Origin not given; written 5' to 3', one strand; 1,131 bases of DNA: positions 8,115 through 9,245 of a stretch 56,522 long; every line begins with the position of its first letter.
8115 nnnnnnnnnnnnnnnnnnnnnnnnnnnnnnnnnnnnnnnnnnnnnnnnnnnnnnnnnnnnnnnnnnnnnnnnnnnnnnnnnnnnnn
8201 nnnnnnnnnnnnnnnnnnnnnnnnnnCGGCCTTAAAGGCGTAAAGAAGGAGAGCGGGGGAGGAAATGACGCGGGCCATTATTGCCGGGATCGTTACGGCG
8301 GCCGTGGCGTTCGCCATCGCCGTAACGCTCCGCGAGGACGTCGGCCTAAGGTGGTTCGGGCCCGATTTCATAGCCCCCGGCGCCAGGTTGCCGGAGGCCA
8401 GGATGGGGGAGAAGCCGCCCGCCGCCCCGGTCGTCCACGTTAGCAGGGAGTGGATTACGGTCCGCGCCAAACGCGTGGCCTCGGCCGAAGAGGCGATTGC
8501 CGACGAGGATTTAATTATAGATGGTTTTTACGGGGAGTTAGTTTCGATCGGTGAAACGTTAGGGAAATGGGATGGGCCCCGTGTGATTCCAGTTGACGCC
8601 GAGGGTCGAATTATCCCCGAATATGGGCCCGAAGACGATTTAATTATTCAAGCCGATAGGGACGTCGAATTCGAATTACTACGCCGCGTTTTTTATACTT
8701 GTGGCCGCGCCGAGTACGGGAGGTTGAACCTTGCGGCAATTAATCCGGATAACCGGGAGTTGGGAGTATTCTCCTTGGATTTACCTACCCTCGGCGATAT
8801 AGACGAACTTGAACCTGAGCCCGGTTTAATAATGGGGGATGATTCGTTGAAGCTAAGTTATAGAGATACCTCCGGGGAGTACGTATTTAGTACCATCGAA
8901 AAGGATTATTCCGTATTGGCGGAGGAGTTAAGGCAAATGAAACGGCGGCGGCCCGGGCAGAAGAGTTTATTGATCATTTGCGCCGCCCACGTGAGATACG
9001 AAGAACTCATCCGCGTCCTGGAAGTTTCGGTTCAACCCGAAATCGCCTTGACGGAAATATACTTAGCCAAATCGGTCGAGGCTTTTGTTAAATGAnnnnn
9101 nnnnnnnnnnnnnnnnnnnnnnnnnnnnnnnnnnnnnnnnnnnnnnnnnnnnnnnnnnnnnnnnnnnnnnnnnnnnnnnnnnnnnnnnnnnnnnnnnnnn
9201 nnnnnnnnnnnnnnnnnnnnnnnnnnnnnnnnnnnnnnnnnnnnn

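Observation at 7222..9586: Glycine-cleavage P-protein genes gcvPA and gcvPB are split by an insertion of two tandem paralogs with duplicated ExbD/TolR-like domains plus a small permease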

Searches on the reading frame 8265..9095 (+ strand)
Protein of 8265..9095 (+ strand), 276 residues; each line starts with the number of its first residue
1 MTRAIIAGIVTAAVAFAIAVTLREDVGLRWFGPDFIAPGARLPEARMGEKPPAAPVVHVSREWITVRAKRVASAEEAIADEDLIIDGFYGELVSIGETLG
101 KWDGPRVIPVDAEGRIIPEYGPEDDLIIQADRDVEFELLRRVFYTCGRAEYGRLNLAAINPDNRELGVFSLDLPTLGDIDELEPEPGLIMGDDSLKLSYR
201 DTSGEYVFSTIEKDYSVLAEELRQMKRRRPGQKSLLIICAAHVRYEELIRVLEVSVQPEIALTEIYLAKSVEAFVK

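Call 3: search_protein_families(library=pfam, proteins=[window:8265-9095:+], max_evalue=1)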
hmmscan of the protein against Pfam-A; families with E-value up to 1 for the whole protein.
window:8265-9095:+ (276 aa): 1 family
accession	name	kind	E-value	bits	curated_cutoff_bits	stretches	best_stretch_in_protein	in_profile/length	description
PF02472.21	ExbD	-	2.7e-05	24.7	25.4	1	122-157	89-124/128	Biopolymer transport protein ExbD/TolR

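Call 8: find_homologous_proteins(query=window:8265-9095:+, max_evalue=0.001)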
Query window:8265-9095:+ (276 aa): 13 proteins with E <= 0.001 among 3131 candidates.
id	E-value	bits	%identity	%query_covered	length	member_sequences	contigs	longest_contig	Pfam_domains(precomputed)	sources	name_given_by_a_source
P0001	3.1e-176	602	100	100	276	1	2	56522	-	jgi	jgi:hypothetical protein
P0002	2.2e-145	501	100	83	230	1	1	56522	PF02472.22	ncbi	ncbi:MAG: hypothetical protein PVH29_10110 [Candidatus Zixiibacteriota bacterium]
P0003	3.5e-145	501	84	98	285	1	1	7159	-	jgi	jgi:biopolymer transport protein ExbD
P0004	2.5e-123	429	75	94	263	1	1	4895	PF02472.22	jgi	jgi:biopolymer transport protein ExbD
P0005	6.4e-119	414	73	95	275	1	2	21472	PF02472.22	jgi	jgi:biopolymer transport protein ExbD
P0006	1.1e-104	368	66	90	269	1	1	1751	PF02472.22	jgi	jgi:biopolymer transport protein ExbD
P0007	1.2e-101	358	73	82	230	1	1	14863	PF02472.22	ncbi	-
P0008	7.9e-86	306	63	83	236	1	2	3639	PF02472.22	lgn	-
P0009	5.2e-84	300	65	81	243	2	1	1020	PF02472.22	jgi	jgi:biopolymer transport protein ExbD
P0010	7.2e-64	234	47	92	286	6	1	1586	PF02472.22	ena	-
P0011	8.6e-60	221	44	97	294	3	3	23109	PF02472.22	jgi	jgi:biopolymer transport protein ExbD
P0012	1.6e-57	213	45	97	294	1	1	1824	PF02472.22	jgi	jgi:biopolymer transport protein ExbD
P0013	2.1e-49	187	41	97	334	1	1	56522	-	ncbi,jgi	ncbi:MAG: hypothetical protein PVH29_10105 [Candidatus Zixiibacteriota bacterium]|jgi:hypothetical p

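Call 9: find_encoding_contigs(protein=P0011, flank=8000, max_places=4)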
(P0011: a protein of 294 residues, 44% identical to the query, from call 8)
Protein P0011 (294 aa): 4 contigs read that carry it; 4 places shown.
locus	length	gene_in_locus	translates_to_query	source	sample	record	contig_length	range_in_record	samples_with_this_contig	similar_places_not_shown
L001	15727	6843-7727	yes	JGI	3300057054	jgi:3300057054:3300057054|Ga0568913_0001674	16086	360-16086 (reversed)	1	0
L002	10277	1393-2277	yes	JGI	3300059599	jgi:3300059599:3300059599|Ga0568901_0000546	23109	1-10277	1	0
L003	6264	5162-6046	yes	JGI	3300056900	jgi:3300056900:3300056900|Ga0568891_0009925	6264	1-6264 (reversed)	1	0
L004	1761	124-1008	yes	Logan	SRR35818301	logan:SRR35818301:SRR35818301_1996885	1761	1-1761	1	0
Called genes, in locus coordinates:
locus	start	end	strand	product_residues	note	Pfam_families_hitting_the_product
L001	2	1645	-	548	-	?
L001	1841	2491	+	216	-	PF00753:Lactamase_B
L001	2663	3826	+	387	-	PF00155:Aminotran_1_2, PF01041:DegT_DnrJ_EryC1 (weak)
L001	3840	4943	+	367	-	PF01571:GCV_T, PF08669:GCV_T_C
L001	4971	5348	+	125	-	PF01597:GCV_H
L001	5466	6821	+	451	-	PF02347:GDC-P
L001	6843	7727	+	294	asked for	PF02472:ExbD (faint)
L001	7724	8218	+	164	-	PF03773:ArsP_1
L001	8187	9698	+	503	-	PF02347:GDC-P, PF00266:Aminotran_5 (weak), PF21478:GcvP2_C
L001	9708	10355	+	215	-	PF21948:LplA-B_cat, PF03099:BPL_LplA_LipB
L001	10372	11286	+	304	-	PF13145:Rotamase_2, PF00639:Rotamase, PF13616:Rotamase_3 (weak)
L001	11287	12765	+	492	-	PF00171:Aldedh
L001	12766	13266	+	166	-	-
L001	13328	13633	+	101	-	PF00936:BMC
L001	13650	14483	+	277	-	PF06130:PTAC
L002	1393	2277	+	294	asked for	PF02472:ExbD (faint)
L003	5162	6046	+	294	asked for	PF02472:ExbD (faint)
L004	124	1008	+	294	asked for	PF02472:ExbD (faint)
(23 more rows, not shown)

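Call 10: find_encoding_contigs(protein=P0005, flank=8000, max_places=4)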
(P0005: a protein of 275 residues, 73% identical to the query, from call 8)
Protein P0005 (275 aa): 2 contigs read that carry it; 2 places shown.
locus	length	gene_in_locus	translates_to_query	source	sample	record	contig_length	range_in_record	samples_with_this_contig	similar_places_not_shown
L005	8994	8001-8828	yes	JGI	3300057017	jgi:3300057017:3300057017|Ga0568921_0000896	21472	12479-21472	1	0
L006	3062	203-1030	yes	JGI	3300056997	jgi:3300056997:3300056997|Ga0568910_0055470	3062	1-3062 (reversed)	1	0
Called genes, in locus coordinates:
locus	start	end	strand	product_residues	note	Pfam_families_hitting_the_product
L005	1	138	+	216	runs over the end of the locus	PF13489:Methyltransf_23, PF05175:MTS (weak), PF13847:Methyltransf_31, PF08241:Methyltransf_11, PF08242:Methyltransf_12, PF13649:Methyltransf_25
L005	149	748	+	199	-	PF01596:Methyltransf_3, PF01135:PCMT, PF08241:Methyltransf_11 (weak), PF13578:Methyltransf_24, PF13649:Methyltransf_25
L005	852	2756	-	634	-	PF00324:AA_permease, PF13520:AA_permease_2, PF00582:Usp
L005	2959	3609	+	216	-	PF00753:Lactamase_B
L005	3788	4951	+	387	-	PF00155:Aminotran_1_2, PF01041:DegT_DnrJ_EryC1 (weak)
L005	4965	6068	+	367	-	PF01571:GCV_T, PF08669:GCV_T_C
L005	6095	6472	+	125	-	PF01597:GCV_H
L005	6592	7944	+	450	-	PF02347:GDC-P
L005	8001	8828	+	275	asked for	PF02472:ExbD (faint)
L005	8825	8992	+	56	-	?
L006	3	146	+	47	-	?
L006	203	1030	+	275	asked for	PF02472:ExbD (faint)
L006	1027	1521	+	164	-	PF03773:ArsP_1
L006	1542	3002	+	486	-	PF21478:GcvP2_C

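Call 11: find_encoding_contigs(protein=P0007, flank=8000, max_places=4)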
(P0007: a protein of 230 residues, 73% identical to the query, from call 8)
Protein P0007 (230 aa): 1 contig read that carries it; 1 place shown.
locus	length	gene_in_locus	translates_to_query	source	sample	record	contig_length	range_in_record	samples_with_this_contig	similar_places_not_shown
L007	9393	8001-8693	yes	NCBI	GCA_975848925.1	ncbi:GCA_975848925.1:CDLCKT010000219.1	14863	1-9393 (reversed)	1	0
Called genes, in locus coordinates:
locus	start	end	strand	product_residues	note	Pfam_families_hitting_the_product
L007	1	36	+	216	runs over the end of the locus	PF13489:Methyltransf_23, PF05175:MTS (weak), PF13847:Methyltransf_31, PF08241:Methyltransf_11, PF08242:Methyltransf_12, PF13649:Methyltransf_25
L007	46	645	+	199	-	PF01596:Methyltransf_3, PF01135:PCMT, PF08241:Methyltransf_11 (weak), PF13578:Methyltransf_24, PF13649:Methyltransf_25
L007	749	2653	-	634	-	PF00324:AA_permease, PF13520:AA_permease_2, PF00582:Usp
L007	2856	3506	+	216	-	PF00753:Lactamase_B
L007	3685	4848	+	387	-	PF00155:Aminotran_1_2, PF01041:DegT_DnrJ_EryC1 (weak)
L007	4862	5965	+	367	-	PF01571:GCV_T, PF08669:GCV_T_C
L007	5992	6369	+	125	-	PF01597:GCV_H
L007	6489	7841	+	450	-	PF02347:GDC-P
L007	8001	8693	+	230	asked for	PF02472:ExbD (faint)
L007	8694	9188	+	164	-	PF03773:ArsP_1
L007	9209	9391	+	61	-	?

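Call 12: find_encoding_contigs(protein=P0001, flank=10000, max_places=3)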
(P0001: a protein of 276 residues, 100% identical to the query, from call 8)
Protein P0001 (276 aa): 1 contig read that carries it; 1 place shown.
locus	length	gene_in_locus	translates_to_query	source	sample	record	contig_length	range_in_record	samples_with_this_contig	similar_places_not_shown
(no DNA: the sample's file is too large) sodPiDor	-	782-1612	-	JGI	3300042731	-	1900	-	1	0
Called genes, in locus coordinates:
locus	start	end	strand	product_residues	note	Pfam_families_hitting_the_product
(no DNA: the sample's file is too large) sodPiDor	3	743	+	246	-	?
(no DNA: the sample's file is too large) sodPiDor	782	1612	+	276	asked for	-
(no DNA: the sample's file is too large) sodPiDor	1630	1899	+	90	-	?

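Call 13: find_encoding_contigs(protein=P0003, flank=8000, max_places=3)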
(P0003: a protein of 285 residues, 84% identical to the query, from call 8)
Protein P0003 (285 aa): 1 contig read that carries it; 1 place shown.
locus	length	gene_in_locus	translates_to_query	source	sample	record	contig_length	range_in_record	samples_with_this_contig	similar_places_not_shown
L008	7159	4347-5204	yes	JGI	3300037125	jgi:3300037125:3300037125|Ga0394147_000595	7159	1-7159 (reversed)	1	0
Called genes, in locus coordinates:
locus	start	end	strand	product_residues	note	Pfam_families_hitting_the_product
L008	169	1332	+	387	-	PF00155:Aminotran_1_2, PF01041:DegT_DnrJ_EryC1 (weak)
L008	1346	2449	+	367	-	PF01571:GCV_T, PF08669:GCV_T_C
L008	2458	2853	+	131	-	PF01597:GCV_H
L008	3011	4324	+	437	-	PF02347:GDC-P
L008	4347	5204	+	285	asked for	-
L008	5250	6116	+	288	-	PF02472:ExbD (faint)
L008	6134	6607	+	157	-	PF03773:ArsP_1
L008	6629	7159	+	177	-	?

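Call 14: find_encoding_contigs(protein=P0004, flank=8000, max_places=3)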
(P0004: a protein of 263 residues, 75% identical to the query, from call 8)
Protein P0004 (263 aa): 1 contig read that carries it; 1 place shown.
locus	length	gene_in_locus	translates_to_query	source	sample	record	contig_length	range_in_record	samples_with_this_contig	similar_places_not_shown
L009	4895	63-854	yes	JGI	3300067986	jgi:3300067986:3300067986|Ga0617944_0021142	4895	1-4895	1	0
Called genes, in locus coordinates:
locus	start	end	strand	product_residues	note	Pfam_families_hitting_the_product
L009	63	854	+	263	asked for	PF02472:ExbD (faint)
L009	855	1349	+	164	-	PF03773:ArsP_1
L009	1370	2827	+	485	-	PF21478:GcvP2_C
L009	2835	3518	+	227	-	PF21948:LplA-B_cat, PF03099:BPL_LplA_LipB (weak)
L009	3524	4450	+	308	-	PF13145:Rotamase_2, PF13616:Rotamase_3 (faint), PF00639:Rotamase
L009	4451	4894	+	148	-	?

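Call 25: predict_structure(alignment_id=A3)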
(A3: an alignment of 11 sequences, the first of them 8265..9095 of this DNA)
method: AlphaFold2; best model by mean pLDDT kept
length: 276 residues; sequences in the alignment: 11
mean_pLDDT: 64.6   pTM: 0.54
mean pLDDT of the five models: 64.6, 64.4, 64.3, 62.6, 60.9
residues with pLDDT >= 90: 15; 70-90: 133; 50-70: 44; < 50: 84
segments of 3 or more residues with pLDDT < 50: 1-51, 103-111, 113-121, 174-183, 272-276
pLDDT, mean of each block of 10 residues (from residue 1): 27 29 25 40 42 71 81 85 77 76 47 45 67 73 77 66 58 48 70 87 84 86 90 82 73 79 72 42
secondary structure, 60 per line:
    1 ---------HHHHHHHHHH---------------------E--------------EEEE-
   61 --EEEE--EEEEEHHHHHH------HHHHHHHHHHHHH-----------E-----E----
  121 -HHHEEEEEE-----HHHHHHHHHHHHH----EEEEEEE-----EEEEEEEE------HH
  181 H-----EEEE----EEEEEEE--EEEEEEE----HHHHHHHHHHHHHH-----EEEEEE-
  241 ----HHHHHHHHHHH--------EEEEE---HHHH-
elements in order: H10-19 E56-59 E63-66 E69-73 H74-79 H86-98 E125-130 H136-148 E153-159 E165-172 E187-190 E195-201 E204-210 H215-228 E234-239 H245-255 E264-268 H272-275

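Call 33: search_protein_representatives(alignment_id=A3)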
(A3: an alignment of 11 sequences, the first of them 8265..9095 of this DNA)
Query: 11 sequences, 284 profile positions. Proteins with E-value up to 0.001 (for the whole library): 170; up to 1e-10: 9; up to 1e-30: 4. The best 150 are listed.
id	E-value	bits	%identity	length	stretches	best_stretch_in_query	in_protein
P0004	4.8e-134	462.3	-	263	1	14-282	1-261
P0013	2.4e-115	401.0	-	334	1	1-283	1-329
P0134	1.1e-101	356.2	-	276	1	20-280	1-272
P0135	4.8e-37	144.1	-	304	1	41-278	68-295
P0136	6.0e-18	81.4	-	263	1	1-277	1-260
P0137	1.4e-15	73.7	-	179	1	36-159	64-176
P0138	1.4e-15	73.6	-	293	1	1-274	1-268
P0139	1.4e-12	63.8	-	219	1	51-276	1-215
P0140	9.4e-11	57.8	-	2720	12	24-53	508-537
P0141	4.6e-10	55.5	-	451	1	41-261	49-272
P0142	1.6e-09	53.8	-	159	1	36-158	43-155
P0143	2.6e-09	53.1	-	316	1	38-263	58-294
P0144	3.6e-09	52.6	-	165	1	38-160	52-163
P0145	6.8e-09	51.7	-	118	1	41-158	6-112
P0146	9.5e-09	51.2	-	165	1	39-159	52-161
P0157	2.2e-07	46.8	-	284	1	42-263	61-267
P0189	1.2e-05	41.0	-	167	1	181-271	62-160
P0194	1.7e-05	40.5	-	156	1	175-269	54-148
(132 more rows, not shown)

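Call 36: find_encoding_contigs(protein=P0138, flank=6000, max_places=3)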
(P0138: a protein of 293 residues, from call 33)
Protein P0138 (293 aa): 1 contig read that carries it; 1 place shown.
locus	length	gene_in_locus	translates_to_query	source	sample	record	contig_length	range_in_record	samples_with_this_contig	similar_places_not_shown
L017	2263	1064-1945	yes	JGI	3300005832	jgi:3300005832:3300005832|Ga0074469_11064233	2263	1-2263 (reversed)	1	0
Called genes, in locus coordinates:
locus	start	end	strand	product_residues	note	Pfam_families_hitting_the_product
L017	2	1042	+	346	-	?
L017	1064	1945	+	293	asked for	-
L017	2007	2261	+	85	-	?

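Call 37: find_encoding_contigs(protein=P0136, flank=6000, max_places=3)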
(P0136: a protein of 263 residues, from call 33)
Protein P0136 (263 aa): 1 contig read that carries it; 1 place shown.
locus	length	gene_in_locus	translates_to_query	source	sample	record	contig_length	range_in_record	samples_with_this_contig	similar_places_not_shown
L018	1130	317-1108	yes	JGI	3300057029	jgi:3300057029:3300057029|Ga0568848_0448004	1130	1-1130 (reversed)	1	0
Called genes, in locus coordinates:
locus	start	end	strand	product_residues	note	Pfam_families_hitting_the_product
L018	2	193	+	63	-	?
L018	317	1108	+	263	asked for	PF02472:ExbD (faint)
